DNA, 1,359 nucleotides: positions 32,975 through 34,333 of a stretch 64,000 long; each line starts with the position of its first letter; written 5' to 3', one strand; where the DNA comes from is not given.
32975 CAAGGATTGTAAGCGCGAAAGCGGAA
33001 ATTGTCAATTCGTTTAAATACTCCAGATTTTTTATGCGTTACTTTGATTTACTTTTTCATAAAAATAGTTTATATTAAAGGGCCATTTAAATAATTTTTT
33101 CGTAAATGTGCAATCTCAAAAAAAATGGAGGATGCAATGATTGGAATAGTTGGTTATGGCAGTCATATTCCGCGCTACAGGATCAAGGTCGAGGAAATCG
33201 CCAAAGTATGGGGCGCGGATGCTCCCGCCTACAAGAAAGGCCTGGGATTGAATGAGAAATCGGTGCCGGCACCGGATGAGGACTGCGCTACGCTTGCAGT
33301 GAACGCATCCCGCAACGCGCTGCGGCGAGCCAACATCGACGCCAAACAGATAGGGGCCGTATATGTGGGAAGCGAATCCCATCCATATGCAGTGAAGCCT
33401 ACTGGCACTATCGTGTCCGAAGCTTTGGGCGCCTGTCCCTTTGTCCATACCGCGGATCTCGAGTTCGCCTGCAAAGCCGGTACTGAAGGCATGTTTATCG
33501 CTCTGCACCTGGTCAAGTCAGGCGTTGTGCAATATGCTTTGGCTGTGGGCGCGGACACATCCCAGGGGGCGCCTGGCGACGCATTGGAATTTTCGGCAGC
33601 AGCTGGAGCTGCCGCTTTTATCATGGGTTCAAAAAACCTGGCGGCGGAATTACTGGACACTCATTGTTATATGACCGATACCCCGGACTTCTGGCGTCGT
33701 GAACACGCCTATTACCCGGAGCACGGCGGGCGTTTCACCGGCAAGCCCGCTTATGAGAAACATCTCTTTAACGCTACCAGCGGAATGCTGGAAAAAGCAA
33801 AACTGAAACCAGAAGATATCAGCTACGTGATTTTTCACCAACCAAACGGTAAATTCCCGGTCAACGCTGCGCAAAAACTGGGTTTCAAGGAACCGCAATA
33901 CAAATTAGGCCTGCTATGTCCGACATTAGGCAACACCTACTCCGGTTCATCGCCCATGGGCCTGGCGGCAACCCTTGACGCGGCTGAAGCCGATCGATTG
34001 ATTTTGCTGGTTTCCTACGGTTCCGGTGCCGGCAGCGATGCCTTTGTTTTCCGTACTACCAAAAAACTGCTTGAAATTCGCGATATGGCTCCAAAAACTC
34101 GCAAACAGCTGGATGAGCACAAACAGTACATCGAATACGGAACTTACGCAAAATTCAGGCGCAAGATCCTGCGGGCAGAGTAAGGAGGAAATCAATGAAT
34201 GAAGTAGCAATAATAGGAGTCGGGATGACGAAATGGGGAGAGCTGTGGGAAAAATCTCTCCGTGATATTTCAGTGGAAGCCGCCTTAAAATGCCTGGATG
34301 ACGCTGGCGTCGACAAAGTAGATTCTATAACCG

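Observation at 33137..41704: Archaeal HMG-CoA synthase/thiolase/DUF35 triad heading a leucine-catabolism-like operon that lacks HMG-CoA lyase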

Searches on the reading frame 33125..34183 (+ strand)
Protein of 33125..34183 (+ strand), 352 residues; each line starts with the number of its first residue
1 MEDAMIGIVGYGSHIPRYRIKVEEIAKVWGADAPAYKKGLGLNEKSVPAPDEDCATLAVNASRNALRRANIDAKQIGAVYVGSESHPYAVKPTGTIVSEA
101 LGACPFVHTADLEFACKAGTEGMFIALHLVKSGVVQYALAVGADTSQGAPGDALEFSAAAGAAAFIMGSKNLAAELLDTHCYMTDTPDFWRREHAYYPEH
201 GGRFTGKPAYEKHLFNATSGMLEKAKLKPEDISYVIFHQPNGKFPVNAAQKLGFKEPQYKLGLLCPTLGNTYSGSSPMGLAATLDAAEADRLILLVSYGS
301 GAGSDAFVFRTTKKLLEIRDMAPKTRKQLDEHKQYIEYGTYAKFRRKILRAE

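Call 3: search_protein_families(library=pfam, proteins=[window:33125-34183:+])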
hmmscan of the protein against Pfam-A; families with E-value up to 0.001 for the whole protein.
window:33125-34183:+ (352 aa): 4 families
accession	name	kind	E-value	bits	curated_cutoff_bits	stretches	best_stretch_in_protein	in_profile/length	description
PF08541.16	ACP_syn_III_C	-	8.7e-12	45.5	26.6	1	222-310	1-89/90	3-Oxoacyl-[acyl-carrier-protein (ACP)] synthase III C terminal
PF01154.23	HMG_CoA_synt_N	-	1.1e-08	35.6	25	1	6-170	5-172/174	Hydroxymethylglutaryl-coenzyme A synthase N terminal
PF00108.29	Thiolase_N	-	9.1e-05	22.4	26.4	0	55-144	24-113/260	Thiolase, N-terminal domain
PF08545.16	ACP_syn_III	-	0.00018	21.7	24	1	111-181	2-76/80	3-Oxoacyl-[acyl-carrier-protein (ACP)] synthase III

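Call 4: search_protein_families(library=ncbifam, proteins=[window:33125-34183:+])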
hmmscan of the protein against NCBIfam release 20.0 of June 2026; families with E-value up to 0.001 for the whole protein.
window:33125-34183:+ (352 aa): 23 families
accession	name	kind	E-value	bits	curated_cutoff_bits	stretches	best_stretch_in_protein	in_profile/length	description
NF003274.0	PRK04262.1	equivalog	6.9e-156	518.6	244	1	5-349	2-345/347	hydroxymethylglutaryl-CoA synthase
TIGR00748.1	HMG_CoA_syn_Arc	equivalog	8.4e-155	515.2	353.35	1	5-348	1-343/345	hydroxymethylglutaryl-CoA synthase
TIGR01835.1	HMG-CoA-S_prok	equivalog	2.3e-32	112.2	360.35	1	6-346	1-350/382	hydroxymethylglutaryl-CoA synthase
TIGR00747.1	fabH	subfamily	8.9e-27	94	292.1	1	7-308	4-319/322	beta-ketoacyl-ACP synthase III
NF006829.0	PRK09352.1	subfamily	1.6e-25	89.8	249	1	6-304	5-314/322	beta-ketoacyl-ACP synthase 3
NF041302.1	HMG_CoAsyn_Halo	equivalog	1.8e-21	76.7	800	1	23-255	22-260/443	hydroxymethylglutaryl-CoA synthase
TIGR01833.1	HMG-CoA-S_euk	equivalog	9.1e-17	61.3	286.2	1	6-248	5-262/457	hydroxymethylglutaryl-CoA synthase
NF005308.0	PRK06840.1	equivalog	1.6e-16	60.3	315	1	4-181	3-186/339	3-oxoacyl-ACP synthase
NF004623.0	PRK05963.1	equivalog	2.5e-14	53.3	437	1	7-132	7-131/328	beta-ketoacyl-ACP synthase III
NF006720.0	PRK09258.1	equivalog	1.1e-13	51.2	285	1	41-147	48-154/338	3-oxoacyl-ACP synthase III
NF005541.0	PRK07204.1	equivalog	3.2e-11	43.2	402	1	5-180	4-182/329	beta-ketoacyl-ACP synthase III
NF005703.0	PRK07515.1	equivalog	2.7e-10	39.7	304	1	55-144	97-184/373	beta-ketoacyl-ACP synthase III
NF004720.0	PRK06064.1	subfamily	1.9e-09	36.8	420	1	53-163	21-133/389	thiolase domain-containing protein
NF004810.0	PRK06157.1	equivalog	9e-09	34.9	403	1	51-157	24-129/400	acetyl-CoA acetyltransferase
NF009519.0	PRK12880.1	equivalog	2.3e-08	33.7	436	1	8-145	10-150/353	beta-ketoacyl-ACP synthase III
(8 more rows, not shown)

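Call 16: find_related_loci(query=window:33125-34183:+, collection=genome_contigs, flank=10000)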
Query window:33125-34183:+ (352 aa) in genome_contigs; peptide patterns used: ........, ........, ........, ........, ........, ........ (x = any residue, [..] = any of these).
600 stretches matched a pattern (row limit reached: there are more); 593 encode a relative of the query (tblastn E <= 1e-3); the best 80 are kept; 80 distinct loci.
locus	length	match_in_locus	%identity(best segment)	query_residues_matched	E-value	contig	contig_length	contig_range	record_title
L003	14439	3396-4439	83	5-352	0e+0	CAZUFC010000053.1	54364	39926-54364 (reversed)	MAG TPA_asm: uncultured bacterium isolate SRP141376_co4_129 genome assembly, contig: NODE_1081_length_54364_cov_8.521092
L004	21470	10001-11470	81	2-352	0e+0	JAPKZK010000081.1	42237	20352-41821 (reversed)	MAG: Candidatus Aminicenantes bacterium isolate LacPavin_0920_SED2_MAG_46_26 LacPavin_0920_SED2_scaffold_423922, whole g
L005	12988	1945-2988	80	5-352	0e+0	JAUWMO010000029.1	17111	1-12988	MAG: Bacteroidota bacterium isolate CSMAG_2400 CSMAG_2400_k141_1871411_length_17111_cov_8.0000, whole genome shotgun seq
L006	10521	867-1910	79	5-352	0e+0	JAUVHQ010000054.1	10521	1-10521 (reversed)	MAG: Bacteroidota bacterium isolate CSMAG_406 CSMAG_406_k141_1350433_length_10521_cov_8.8351, whole genome shotgun seque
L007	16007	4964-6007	78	5-352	0e+0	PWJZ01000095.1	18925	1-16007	MAG: Bacteroidales bacterium isolate CSSed10_172R1 CS-Sed10-C5501, whole genome shotgun sequence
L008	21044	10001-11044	78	5-352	0e+0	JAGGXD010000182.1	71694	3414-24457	MAG: Bacteroidales bacterium isolate AUK143 PB_MBMC_097_c_000000000028, whole genome shotgun sequence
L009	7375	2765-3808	78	5-352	0e+0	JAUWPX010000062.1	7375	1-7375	MAG: Bacteroidota bacterium isolate CSMAG_2487 CSMAG_2487_k141_249075_length_7375_cov_16.0000, whole genome shotgun sequ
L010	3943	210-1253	78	5-352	0e+0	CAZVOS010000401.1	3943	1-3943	MAG TPA_asm: uncultured Bacteroidales bacterium isolate SRP178699_co1_517 genome assembly, contig: NODE_35456_length_394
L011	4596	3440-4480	75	6-352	0e+0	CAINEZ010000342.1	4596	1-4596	MAG: uncultured Bacteroidetes bacterium isolate AlinenLipids_bin-7249 genome assembly, contig: bin-7249:342/704, whole g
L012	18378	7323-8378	75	1-352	2e-177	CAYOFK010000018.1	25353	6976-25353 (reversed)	MAG TPA_asm: uncultured Rikenellaceae bacterium isolate SRP128015_co2_64 genome assembly, contig: NODE_813_length_25353_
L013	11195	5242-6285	69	5-352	1e-161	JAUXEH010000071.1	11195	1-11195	MAG: Candidatus Aminicenantes bacterium isolate CSMAG_2872 CSMAG_2872_k117_276502_length_11195_cov_29.0246, whole genome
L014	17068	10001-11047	69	4-352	1e-161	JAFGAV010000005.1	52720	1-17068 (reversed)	MAG: Candidatus Aminicenantes bacterium isolate Zod_maxbin.0345_1 k87_131835, whole genome shotgun sequence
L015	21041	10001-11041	67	5-350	4e-161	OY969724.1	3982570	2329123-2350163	MAG: uncultured candidate division Zixibacteria bacterium isolate MFD02416.bin.2.48 genome assembly, chromosome: 1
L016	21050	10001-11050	68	2-350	9e-161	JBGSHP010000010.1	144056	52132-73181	MAG: Candidatus Zixiibacteriota bacterium isolate JTS-AC108 k141_710957, whole genome shotgun sequence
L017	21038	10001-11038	65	4-348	6e-161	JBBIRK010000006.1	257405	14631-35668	MAG: Candidatus Zixiibacteriota bacterium isolate STS170223_bin_348 NODE_41_length_257405_cov_15.576581, whole genome sh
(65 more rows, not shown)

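Call 36: search_solved_structures(query=window:33125-34183:+, max_evalue=1e-10, show_alignments=2)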
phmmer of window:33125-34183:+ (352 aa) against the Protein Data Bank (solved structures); distinct sequences matched with E-value up to 1e-10: 41.
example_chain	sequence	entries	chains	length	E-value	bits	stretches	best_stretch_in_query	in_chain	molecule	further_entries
6esq_I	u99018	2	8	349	4e-138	463.8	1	6-348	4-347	HydroxyMethylGlutaryl-CoA synthase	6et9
5m3k_A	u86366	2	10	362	4.7e-58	200.5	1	5-352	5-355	PhlA | Hydroxymethylglutaryl-CoA synthase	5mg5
9skh_A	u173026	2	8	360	2.8e-57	197.9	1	5-351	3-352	2,4-diacetylphloroglucinol biosynthesis protein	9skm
9vbo_A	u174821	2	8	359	1.2e-24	90.6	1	3-321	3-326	3-oxoacyl-[acyl-carrier-protein (ACP)] synthase III, C-terminal domain protein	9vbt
5hwp_A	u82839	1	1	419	5.1e-19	72.1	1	6-193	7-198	Hydroxymethylglutaryl-CoA synthase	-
5hwo_A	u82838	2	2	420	5.2e-19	72.1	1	6-193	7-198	Hydroxymethylglutaryl-CoA synthase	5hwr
1xpk_A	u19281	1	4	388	5.3e-19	72.1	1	6-308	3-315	3-hydroxy-3-methylglutaryl CoA synthase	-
1xpl_A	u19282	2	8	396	5.7e-19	72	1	6-308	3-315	3-hydroxy-3-methylglutaryl CoA synthase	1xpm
5hwq_A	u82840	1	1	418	5.7e-19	72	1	6-193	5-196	Hydroxymethylglutaryl-CoA synthase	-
1tvz_A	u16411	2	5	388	8.1e-19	71.5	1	6-307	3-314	3-hydroxy-3-methylglutaryl-CoA synthase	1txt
3leh_A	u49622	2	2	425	1.1e-17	67.8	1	6-313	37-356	Putative hydroxymethylglutaryl-CoA synthase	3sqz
3v4n_A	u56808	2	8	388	2.2e-17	66.8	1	6-308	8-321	HMG-CoA synthase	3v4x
1ysl_A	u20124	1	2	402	2.6e-17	66.5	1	6-308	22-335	HMG-CoA synthase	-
1x9e_A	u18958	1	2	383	2.9e-17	66.4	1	6-308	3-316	HMG-CoA synthase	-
2hdb_A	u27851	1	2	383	1e-16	64.6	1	6-308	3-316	HMG-CoA synthase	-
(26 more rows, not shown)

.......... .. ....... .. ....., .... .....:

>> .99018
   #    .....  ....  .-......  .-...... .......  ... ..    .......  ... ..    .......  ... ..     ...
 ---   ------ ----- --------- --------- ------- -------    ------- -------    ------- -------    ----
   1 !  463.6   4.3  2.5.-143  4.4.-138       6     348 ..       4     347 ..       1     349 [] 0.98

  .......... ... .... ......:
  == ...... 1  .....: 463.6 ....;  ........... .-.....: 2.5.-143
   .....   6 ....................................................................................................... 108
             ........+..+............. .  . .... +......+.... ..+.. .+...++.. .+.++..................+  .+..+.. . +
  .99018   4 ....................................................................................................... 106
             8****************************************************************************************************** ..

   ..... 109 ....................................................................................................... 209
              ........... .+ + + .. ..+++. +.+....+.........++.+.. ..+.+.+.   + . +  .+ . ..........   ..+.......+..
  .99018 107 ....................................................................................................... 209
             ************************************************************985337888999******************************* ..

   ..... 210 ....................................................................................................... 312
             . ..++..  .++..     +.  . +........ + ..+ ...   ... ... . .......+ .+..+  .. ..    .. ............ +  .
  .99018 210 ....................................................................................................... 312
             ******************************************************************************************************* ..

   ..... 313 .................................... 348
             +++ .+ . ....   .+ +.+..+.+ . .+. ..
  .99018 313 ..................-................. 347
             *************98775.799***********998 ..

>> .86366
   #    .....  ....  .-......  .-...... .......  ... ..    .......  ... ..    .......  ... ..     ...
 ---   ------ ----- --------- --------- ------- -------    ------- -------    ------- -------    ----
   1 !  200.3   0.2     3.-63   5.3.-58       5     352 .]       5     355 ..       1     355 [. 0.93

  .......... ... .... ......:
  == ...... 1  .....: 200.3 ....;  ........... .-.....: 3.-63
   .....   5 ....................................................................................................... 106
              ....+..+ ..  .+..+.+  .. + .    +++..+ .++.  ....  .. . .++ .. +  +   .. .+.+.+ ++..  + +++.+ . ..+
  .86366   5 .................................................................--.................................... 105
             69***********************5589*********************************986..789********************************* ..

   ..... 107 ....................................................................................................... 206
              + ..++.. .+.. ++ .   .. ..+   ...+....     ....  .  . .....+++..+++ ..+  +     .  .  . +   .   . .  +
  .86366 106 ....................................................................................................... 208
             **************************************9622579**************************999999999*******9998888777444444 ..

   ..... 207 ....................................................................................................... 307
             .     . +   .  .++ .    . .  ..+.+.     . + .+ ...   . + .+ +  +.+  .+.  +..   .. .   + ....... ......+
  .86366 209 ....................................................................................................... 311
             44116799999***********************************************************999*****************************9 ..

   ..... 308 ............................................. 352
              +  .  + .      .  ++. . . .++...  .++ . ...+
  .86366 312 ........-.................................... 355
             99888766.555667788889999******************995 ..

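Call 51: search_solved_structures(query=L015:12695-14302:+, max_evalue=1e-60)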
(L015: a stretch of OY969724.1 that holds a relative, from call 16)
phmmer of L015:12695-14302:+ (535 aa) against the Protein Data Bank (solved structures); distinct sequences matched with E-value up to 1e-60: 30.
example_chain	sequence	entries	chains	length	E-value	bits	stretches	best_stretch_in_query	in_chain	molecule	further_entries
9tps_A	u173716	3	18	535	7.9e-229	763.9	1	2-535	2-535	Propionyl CoA carboxylase beta subunit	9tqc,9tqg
3u9r_B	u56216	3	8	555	1.8e-222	743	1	8-535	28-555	Methylcrotonyl-CoA carboxylase, beta-subunit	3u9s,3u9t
8j4z_J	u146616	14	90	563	2e-220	736.2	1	11-535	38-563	Methylcrotonoyl-CoA carboxylase beta chain, mitochondrial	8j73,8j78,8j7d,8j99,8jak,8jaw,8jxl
4q0g_A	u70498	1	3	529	1.8e-214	716.6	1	29-535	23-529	Probable acetyl-/propionyl-CoA carboxylase (Beta subunit) AccD1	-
9yx0_G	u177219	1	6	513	4.3e-208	695.5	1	23-535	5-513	Carboxyl transferase domain protein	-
8rth_B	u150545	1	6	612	1.4e-194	650.9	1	12-535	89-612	methylcrotonoyl-CoA carboxylase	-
8f41_B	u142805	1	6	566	5e-190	635.9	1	41-517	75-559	3-methylcrotonyl-CoA carboxylase, beta-subunit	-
8f3d_A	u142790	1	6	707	5.9e-190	635.7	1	41-519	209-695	3-methylcrotonyl-CoA carboxylase beta-subunit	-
5ikl_B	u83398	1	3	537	2e-133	449.1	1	5-516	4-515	Geranyl-CoA carboxylase, beta-subunit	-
1on3_A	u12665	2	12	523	5.1e-78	266.3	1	31-533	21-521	Methylmalonyl-CoA carboxyltransferase 12S subunit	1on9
1vrg_A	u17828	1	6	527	3.8e-75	256.8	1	34-516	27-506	propionyl-CoA carboxylase, beta subunit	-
7w5u_A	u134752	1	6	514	5.4e-72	246.4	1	39-521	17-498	Acetyl-CoA carboxylase complex, beta-chain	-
3n6r_B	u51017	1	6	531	2.4e-67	231.1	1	32-456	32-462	Propionyl-CoA carboxylase, beta subunit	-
3ibb_A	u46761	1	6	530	4.5e-67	230.2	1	29-531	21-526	Propionyl-CoA carboxylase complex B subunit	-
8pn8_A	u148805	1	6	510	6.6e-67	229.6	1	30-511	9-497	Propionyl-CoA carboxylase beta chain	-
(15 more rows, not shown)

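Call 52: search_protein_families(library=ncbifam, proteins=[L015:12695-14302:+, L015:14313-15095:+, L015:15083-16612:+, L015:16564-17109:+, L015:18819-20009:+], max_evalue=1e-40)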
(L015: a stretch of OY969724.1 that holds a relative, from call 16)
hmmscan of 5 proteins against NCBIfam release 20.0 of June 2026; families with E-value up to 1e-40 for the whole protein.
L015:12695-14302:+ (535 aa): 1 family
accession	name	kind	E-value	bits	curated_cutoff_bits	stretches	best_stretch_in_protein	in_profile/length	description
TIGR01117.1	mmdA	subfamily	2.5e-93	313.6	998.8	1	29-519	6-494/512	methylmalonyl-CoA decarboxylase subunit alpha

L015:14313-15095:+ (260 aa): 22 families
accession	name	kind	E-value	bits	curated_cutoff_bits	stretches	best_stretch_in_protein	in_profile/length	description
NF005675.0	PRK07468.1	equivalog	8.9e-76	255.1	350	1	2-259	2-260/262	crotonase/enoyl-CoA hydratase family protein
NF004227.0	PRK05674.1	equivalog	2.6e-68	230.6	426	1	3-259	4-262/271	gamma-carboxygeranoyl-CoA hydratase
NF005879.0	PRK07827.1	equivalog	3.1e-55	187.2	283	1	4-259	7-260/261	enoyl-CoA hydratase family protein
NF051848.1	EnCoAHydtEchA19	equivalog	1.6e-52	178.6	400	1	10-259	6-256/258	enoyl-CoA hydratase EchA19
NF006008.0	PRK08139.1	equivalog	6e-50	170.2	313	1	5-259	12-264/266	enoyl-CoA hydratase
NF005073.0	PRK06495.1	subfamily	3.2e-48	164.2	296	1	3-258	3-254/257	enoyl-CoA hydratase/isomerase family protein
NF004475.0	PRK05809.1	subfamily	6.3e-46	157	394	1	1-258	1-257/260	short-chain-enoyl-CoA hydratase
NF005803.0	PRK07658.1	equivalog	6.9e-46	156.7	313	1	5-258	3-254/257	enoyl-CoA hydratase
NF006109.0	PRK08260.1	subfamily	1.9e-45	155.4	320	1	1-258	1-275/296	enoyl-CoA hydratase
NF004794.0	PRK06142.1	equivalog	9.1e-45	153.4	308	1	2-258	4-270/273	crotonase/enoyl-CoA hydratase family protein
NF006588.0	PRK09120.1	equivalog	1.5e-44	152.3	276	1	3-255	7-264/276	p-hydroxycinnamoyl CoA hydratase/lyase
NF042430.2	EnCoAhydt_DpgD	equivalog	1.8e-44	152.1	400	1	8-259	1-256/258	enoyl-CoA-hydratase DpgD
NF006100.0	PRK08252.1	subfamily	2e-44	152.1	282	1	4-258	3-251/254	crotonase/enoyl-CoA hydratase family protein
NF006566.0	PRK09076.1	subfamily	4.4e-44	151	286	1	4-259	5-258/260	enoyl-CoA hydratase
NF004517.0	PRK05862.1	equivalog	1.4e-43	149.2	396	1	1-258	1-254/257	enoyl-CoA hydratase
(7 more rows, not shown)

L015:15083-16612:+ (509 aa): 11 families
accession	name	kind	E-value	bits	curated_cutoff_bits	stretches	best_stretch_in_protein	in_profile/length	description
NF006406.0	PRK08654.1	equivalog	1.4e-191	637.4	739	1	10-455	1-445/499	acetyl-CoA carboxylase biotin carboxylase subunit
NF006367.0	PRK08591.1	subfamily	1.5e-187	623.8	597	1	11-456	2-447/451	acetyl-CoA carboxylase biotin carboxylase subunit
NF009554.0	PRK12999.1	equivalog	2.5e-186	621.7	965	1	10-453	4-455/1147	pyruvate carboxylase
TIGR00514.1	accC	equivalog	7.1e-181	601.9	626.5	1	11-454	2-445/449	acetyl-CoA carboxylase biotin carboxylase subunit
NF004085.0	PRK05586.1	equivalog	9e-173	575.3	723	1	10-456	1-447/448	acetyl-CoA carboxylase biotin carboxylase subunit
TIGR01235.1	pyruv_carbox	equivalog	7.9e-165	550.2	1114.45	1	13-452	1-450/1143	pyruvate carboxylase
NF005525.0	PRK07178.1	equivalog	6.8e-163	542.6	768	1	11-479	2-468/471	acetyl-CoA carboxylase biotin carboxylase subunit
NF009471.0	PRK12833.1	equivalog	8.5e-159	529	686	1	11-463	5-457/467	acetyl-CoA carboxylase biotin carboxylase subunit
NF006286.0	PRK08462.1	equivalog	2.4e-158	527.6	740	1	11-453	4-444/445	acetyl-CoA carboxylase biotin carboxylase subunit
NF006287.0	PRK08463.1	equivalog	2.2e-154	514.8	775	1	11-457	2-448/479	acetyl-CoA carboxylase subunit A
TIGR02712.1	urea_carbox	equivalog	8.7e-149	497.4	1303.85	1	11-454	1-443/1201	urea carboxylase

L015:16564-17109:+ (181 aa): 0 families

L015:18819-20009:+ (396 aa): 30 families (the best 25 are shown)
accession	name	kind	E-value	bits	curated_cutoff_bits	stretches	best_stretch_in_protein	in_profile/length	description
NF004206.0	PRK05656.1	subfamily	1.7e-150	501.4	688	1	6-394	3-391/392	acetyl-CoA C-acetyltransferase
NF006086.0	PRK08235.1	equivalog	3.9e-144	480.6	526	1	6-394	3-391/393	acetyl-CoA C-acetyltransferase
TIGR01930.1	AcCoA-C-Actrans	subfamily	1.4e-133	445.6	240.55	1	9-394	1-385/385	acetyl-CoA C-acyltransferase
NF006552.0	PRK09051.1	subfamily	1.5e-127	426.1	565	1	5-395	4-394/395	beta-ketothiolase BktB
NF005152.0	PRK06633.1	equivalog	4.3e-125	417.4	675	1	5-396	3-392/392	acetyl-CoA C-acetyltransferase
NF005404.0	PRK06954.1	subfamily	1.9e-116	389.3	687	1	3-396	5-397/397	acetyl-CoA C-acetyltransferase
NF042999.1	bketothiol_BktB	equivalog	2.2e-112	376.2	725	1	7-394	5-392/394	beta-ketothiolase BktB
NF042967.1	AcCoAtase_PhaA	equivalog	1.5e-111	373.3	740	1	6-396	3-396/396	acetyl-CoA acetyltransferase PhaA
NF004983.0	PRK06366.1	equivalog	1.6e-111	373.1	627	1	6-396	3-387/388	acetyl-CoA C-acetyltransferase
TIGR02430.1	pcaF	equivalog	2.6e-108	362.6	597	1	6-396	2-400/400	3-oxoadipyl-CoA thiolase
NF006551.0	PRK09050.1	subfamily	2.3e-107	359.5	605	1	5-396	2-401/401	3-oxoadipyl-CoA thiolase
NF004853.0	PRK06205.1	subfamily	2.5e-106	356.1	551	1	6-394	3-401/404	acetyl-CoA C-acetyltransferase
NF006553.0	PRK09052.1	equivalog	1.1e-93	314.4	567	1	4-395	5-398/399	acetyl-CoA C-acyltransferase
NF005077.0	PRK06504.1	subfamily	2.4e-89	300.2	590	1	5-394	2-388/390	acetyl-CoA C-acetyltransferase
NF005033.0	PRK06445.1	equivalog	4.3e-86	289.5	511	1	31-395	35-394/395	acetyl-CoA C-acetyltransferase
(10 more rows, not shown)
